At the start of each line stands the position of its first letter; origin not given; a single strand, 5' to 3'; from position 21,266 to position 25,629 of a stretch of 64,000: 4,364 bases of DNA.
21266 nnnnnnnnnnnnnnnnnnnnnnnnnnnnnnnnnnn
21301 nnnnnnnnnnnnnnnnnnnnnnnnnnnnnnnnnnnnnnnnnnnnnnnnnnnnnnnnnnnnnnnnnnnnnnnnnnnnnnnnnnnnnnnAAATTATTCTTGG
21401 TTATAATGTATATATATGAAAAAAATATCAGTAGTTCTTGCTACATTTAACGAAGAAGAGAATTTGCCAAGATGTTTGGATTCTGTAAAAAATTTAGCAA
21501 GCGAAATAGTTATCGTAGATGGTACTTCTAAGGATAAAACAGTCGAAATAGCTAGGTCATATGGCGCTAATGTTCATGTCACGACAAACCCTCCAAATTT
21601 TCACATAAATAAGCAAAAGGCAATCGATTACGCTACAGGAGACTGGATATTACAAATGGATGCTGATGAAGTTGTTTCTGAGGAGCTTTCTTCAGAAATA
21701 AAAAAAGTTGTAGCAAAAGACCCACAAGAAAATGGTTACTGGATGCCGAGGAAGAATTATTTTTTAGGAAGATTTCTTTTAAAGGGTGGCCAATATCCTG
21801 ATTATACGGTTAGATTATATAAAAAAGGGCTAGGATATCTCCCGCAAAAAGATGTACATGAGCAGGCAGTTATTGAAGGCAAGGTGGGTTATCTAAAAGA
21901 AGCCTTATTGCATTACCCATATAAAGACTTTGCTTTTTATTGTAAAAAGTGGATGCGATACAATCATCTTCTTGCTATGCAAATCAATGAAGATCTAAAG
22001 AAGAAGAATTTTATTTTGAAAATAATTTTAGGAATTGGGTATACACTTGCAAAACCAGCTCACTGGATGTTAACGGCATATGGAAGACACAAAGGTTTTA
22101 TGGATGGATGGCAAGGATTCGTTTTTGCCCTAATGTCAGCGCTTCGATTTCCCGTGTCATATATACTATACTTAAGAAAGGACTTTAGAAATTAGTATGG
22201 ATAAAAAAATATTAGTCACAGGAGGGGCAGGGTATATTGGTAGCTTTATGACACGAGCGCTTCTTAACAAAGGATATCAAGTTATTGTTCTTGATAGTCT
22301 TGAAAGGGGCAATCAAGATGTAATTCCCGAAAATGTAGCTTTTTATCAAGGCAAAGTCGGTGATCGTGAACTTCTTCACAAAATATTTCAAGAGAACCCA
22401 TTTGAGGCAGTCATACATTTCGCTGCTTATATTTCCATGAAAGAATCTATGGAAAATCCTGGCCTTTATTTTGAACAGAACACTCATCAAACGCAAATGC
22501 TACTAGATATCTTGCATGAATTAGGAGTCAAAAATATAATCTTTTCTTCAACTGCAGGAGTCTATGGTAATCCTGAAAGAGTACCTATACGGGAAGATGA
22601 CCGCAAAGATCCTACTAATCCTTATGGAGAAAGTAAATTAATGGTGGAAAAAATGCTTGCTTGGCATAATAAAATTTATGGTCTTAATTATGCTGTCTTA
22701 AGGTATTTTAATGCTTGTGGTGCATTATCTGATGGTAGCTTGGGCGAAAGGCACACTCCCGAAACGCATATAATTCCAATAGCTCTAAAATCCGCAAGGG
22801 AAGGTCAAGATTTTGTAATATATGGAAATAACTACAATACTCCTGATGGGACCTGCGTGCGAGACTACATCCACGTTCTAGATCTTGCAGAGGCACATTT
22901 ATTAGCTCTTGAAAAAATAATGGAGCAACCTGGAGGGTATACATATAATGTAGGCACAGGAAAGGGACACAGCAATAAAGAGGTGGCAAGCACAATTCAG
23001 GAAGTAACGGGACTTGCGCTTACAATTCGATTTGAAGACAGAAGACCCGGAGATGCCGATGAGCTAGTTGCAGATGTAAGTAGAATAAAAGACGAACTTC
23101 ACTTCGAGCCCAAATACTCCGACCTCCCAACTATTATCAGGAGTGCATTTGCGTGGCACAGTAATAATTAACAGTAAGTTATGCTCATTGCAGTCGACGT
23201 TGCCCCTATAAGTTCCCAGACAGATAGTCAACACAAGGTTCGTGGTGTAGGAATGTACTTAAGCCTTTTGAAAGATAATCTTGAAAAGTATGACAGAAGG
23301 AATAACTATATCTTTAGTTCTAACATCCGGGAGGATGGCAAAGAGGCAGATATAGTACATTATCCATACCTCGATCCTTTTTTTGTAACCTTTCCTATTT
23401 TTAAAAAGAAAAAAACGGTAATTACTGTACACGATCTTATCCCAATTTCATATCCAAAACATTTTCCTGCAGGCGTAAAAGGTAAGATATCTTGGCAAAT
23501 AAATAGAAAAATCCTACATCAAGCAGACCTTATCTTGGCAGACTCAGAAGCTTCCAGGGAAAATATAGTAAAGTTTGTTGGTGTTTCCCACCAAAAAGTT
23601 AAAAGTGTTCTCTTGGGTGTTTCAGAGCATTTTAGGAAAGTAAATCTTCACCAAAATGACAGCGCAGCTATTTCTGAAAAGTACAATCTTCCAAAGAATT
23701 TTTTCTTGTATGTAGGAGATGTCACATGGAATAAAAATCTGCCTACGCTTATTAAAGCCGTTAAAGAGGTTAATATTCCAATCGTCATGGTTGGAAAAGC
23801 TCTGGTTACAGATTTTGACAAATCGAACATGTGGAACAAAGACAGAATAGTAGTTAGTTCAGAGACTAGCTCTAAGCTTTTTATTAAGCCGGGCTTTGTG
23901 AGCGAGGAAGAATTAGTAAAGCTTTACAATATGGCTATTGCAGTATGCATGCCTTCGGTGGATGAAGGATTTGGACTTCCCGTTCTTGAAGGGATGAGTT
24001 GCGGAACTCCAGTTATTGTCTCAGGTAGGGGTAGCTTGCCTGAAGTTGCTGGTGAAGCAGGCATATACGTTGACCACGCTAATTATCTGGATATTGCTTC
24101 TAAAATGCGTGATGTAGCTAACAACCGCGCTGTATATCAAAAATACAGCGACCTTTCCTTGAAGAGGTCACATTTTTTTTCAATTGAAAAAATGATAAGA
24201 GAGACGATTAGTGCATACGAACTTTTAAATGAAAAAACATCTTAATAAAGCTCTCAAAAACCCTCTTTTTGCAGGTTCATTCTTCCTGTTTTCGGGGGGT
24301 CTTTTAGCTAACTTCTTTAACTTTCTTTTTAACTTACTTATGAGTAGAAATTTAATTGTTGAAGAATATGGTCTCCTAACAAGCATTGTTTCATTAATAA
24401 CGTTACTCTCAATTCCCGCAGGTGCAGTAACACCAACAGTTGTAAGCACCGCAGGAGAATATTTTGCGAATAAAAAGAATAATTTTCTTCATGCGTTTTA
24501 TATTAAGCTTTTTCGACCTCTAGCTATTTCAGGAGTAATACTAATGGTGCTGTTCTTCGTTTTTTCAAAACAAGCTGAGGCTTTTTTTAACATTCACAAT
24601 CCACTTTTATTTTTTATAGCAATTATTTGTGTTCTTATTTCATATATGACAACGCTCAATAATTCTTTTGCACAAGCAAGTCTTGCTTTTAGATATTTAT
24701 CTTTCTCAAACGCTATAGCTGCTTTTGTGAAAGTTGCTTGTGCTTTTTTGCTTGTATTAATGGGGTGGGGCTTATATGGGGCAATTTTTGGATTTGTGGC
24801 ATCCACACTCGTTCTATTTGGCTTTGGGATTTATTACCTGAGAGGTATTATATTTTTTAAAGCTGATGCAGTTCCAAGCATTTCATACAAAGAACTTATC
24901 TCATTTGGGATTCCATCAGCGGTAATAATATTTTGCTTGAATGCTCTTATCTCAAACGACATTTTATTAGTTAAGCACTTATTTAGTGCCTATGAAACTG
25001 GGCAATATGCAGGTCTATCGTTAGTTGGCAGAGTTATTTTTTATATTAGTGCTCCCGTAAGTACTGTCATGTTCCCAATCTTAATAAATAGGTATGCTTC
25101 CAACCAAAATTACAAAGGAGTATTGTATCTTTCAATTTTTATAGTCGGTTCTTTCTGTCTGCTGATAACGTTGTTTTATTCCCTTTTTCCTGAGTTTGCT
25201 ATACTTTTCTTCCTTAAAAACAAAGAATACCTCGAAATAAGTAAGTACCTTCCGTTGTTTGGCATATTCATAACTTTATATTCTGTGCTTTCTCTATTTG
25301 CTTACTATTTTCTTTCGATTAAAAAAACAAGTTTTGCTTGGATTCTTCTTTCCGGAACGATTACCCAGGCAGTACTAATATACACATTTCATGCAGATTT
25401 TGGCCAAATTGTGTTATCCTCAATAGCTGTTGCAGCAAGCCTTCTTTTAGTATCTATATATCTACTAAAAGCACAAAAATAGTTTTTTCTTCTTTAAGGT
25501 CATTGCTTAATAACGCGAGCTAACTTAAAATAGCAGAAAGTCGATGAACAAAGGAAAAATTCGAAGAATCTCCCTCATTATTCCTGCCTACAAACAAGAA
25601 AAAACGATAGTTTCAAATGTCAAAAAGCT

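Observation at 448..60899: Extreme concentration of glycosylation machinery: about 17 GT-C membrane glycosyltransferases plus about 9 GT2 and about 8 GT4 genes in 60 kb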

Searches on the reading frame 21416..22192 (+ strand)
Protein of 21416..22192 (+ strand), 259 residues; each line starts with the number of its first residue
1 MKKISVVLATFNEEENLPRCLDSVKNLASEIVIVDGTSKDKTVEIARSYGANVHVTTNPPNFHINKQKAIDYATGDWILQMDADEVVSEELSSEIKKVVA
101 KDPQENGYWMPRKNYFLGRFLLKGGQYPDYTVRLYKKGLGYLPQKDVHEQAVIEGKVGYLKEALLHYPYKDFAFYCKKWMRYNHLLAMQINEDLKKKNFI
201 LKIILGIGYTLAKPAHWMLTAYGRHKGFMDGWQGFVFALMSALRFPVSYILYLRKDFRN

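Call 4: search_protein_families(library=pfam, proteins=[window:21416-22192:+], max_evalue=0.001)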
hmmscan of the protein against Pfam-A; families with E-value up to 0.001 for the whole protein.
window:21416-22192:+ (259 aa): 3 families
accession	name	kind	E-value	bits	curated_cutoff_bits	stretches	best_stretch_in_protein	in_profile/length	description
PF00535.33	Glycos_transf_2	-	4.5e-23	82.4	23.3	1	5-101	1-105/168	Glycosyl transferase family 2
PF13704.12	Glyco_tranf_2_4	-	9e-07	29.8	27.5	1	12-88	2-85/98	Glycosyl transferase family 2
PF13641.12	Glyco_tranf_2_3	-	0.00016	22.2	27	1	4-91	3-103/230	Glycosyltransferase like family 2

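Call 44: search_protein_families(library=ncbifam, proteins=[window:21416-22192:+], max_evalue=0.00001)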
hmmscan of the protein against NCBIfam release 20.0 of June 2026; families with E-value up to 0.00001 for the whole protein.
window:21416-22192:+ (259 aa): 9 families
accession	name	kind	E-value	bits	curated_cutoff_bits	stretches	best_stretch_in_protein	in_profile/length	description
TIGR04283.1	glyco_like_mftF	equivalog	2.7e-15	56.5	182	1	4-108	1-106/221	TIGR04283 family arsenosugar biosynthesis glycosyltransferase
TIGR04195.1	S_glycosyl_SunS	equivalog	7.2e-14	51.4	350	1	4-99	59-155/421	SunS family peptide S-glycosyltransferase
NF007482.0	PRK10073.1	equivalog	7.6e-09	35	423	1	2-100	6-111/334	glycosyltransferase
NF010496.0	PRK13915.1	equivalog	2.3e-08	33.5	262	1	2-58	31-93/307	glucosyl-3-phosphoglycerate synthase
TIGR04182.1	glyco_TIGR04182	equivalog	1.5e-07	31.1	325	1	4-88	2-86/293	S-layer glycoprotein N-glycosyltransferase AglJ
NF038302.1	EPS_HpsE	equivalog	1.8e-07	30.4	300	1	3-104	2-116/307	hormogonium polysaccharide biosynthesis glycosyltransferase HpsE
NF041391.1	DPhHxTase_Halo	equivalog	3.2e-07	29.5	375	1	9-88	2-82/213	dolichyl-phosphate hexose transferase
NF050050.1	ProtGlycPglI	equivalog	2.9e-06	26.9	500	1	1-98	1-108/306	GalNAc(5)-diNAcBac-PP-undecaprenol beta-1,3-glucosyltransferase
NF041875.1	EPS_EpsD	equivalog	9.2e-06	25.3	370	0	4-92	1-97/325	exopolysaccharide biosynthesis glycosyltransferase EpsD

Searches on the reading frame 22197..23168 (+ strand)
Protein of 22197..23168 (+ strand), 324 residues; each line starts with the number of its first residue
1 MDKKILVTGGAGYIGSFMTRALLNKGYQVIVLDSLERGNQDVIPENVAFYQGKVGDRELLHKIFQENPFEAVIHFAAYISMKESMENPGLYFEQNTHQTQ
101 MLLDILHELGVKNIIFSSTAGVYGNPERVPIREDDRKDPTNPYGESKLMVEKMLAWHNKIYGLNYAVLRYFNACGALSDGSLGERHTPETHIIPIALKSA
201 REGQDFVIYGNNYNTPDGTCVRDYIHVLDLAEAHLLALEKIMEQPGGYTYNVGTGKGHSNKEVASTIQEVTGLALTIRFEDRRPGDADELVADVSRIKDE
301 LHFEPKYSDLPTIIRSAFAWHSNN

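Call 4: search_protein_families(library=pfam, proteins=[window:22197-23168:+], max_evalue=0.001)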
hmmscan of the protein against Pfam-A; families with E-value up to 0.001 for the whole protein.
window:22197-23168:+ (324 aa): 10 families
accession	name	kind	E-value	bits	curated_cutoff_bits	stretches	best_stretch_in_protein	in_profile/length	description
PF01370.27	Epimerase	-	1.2e-60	205.4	20.9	1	5-253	1-240/240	NAD dependent epimerase/dehydratase family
PF16363.11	GDP_Man_Dehyd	-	1.6e-54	186.1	27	1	6-308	1-324/332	GDP-mannose 4,6 dehydratase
PF01073.25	3Beta_HSD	-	6.5e-17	61.9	22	1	6-244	1-235/280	3-beta hydroxysteroid dehydrogenase/isomerase family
PF04321.23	RmlD_sub_bind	-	9.5e-16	58.1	27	1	4-156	2-138/287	RmlD substrate binding domain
PF02719.21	Polysacc_synt_2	-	4.5e-14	52.7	20.2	1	5-181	1-177/293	Polysaccharide biosynthesis protein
PF05368.20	NmrA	-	8.8e-10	39.1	27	1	1-120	1-108/298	NmrA-like family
PF07993.18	NAD_binding_4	-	1.2e-08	34.8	20.1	1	69-197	89-232/258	Male sterility protein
PF13460.12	NAD_binding_10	-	2.2e-07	31.3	27.2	1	9-169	1-142/184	NAD(P)H-binding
PF08659.16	KR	-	4.8e-05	23.8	22.6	0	5-126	3-144/180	KR domain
PF00106.31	adh_short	-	0.00095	19.1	26.6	0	3-61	1-65/195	short chain dehydrogenase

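Call 57: search_protein_families(library=ncbifam, proteins=[window:22197-23168:+], max_evalue=1e-8)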
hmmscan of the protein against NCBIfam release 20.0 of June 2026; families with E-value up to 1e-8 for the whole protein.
window:22197-23168:+ (324 aa): 19 families
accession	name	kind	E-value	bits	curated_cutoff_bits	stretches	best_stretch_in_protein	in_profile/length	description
TIGR01179.1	galE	equivalog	4.7e-119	397.1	262.3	1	4-323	1-327/332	UDP-glucose 4-epimerase GalE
NF007956.0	PRK10675.1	subfamily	3.7e-70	236.7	394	1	4-323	2-331/338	UDP-glucose 4-epimerase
TIGR01181.1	dTDP_gluc_dehyt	equivalog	3.6e-43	147.9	365.1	1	4-324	1-314/321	dTDP-glucose 4,6-dehydratase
TIGR02197.1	heptose_epim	equivalog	8e-35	120.5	274.6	1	5-278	1-267/316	ADP-glyceromanno-heptose 6-epimerase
TIGR04180.1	EDH_00030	hypoth_equivalog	2e-30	105.9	475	1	5-308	1-297/297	NAD-dependent 4,6-dehydratase LegB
NF007490.0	PRK10084.1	subfamily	6.4e-22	78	649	2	4-106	2-111/361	dTDP-glucose 4,6-dehydratase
NF007582.0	PRK10217.1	equivalog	1.5e-20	73.6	698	1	3-307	2-318/355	dTDP-glucose 4,6-dehydratase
TIGR02622.1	CDP_4_6_dhtase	equivalog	5.5e-19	68.5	278.45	1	2-322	4-331/352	CDP-glucose 4,6-dehydratase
NF047922.1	GDPFucSynFcl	equivalog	1.2e-16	61.1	500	1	2-322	2-302/308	GDP-L-fucose synthase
TIGR03466.1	HpnA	hypoth_equivalog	1.3e-16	60.4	367.65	1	4-240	2-219/327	hopanoid-associated sugar epimerase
NF008360.0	PRK11150.1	equivalog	1.9e-15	56.9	452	1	5-269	2-252/310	ADP-glyceromanno-heptose 6-epimerase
NF043036.1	ErythonDh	equivalog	6.7e-15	55.1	325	1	4-155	2-161/321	D-erythronate dehydrogenase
NF042422.1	oxyalk_red_OleD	equivalog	8.1e-15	55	580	1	4-262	2-241/329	2-alkyl-3-oxoalkanoate reductase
TIGR01214.1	rmlD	equivalog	2.4e-13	49.9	224.05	1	4-154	1-135/285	dTDP-4-dehydrorhamnose reductase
NF011728.1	PRK15181.1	equivalog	2.5e-13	49.8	760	1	3-320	16-336/348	Vi polysaccharide biosynthesis UDP-N-acetylglucosaminuronic acid C-4 epimerase TviC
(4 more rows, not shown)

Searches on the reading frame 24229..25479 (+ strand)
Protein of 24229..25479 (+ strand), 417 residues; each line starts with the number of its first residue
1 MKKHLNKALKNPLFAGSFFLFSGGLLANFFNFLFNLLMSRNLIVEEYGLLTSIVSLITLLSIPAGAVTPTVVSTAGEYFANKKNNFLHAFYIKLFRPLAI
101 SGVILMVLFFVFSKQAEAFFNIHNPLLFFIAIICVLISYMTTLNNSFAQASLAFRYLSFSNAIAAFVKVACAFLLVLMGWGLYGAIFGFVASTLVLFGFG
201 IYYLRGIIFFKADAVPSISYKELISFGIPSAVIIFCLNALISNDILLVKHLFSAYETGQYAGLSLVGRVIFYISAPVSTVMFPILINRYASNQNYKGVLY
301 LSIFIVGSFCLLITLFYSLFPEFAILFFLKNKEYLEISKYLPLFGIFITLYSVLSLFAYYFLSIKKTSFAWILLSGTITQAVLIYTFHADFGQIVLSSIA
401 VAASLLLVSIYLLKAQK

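Call 4: search_protein_families(library=pfam, proteins=[window:24229-25479:+], max_evalue=0.001)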
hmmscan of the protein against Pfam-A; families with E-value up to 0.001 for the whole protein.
window:24229-25479:+ (417 aa): 2 families
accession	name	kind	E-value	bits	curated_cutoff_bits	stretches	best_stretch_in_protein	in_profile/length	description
PF13440.11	Polysacc_synt_3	-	4e-09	36.6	23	1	38-331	2-286/293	Polysaccharide biosynthesis protein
PF01943.22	Polysacc_synt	-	1.2e-05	25.4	28.2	1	15-285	3-270/274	Polysaccharide biosynthesis protein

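Call 57: search_protein_families(library=ncbifam, proteins=[window:24229-25479:+], max_evalue=1e-8)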
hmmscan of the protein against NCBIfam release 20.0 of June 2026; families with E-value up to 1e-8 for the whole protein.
window:24229-25479:+ (417 aa): 0 families
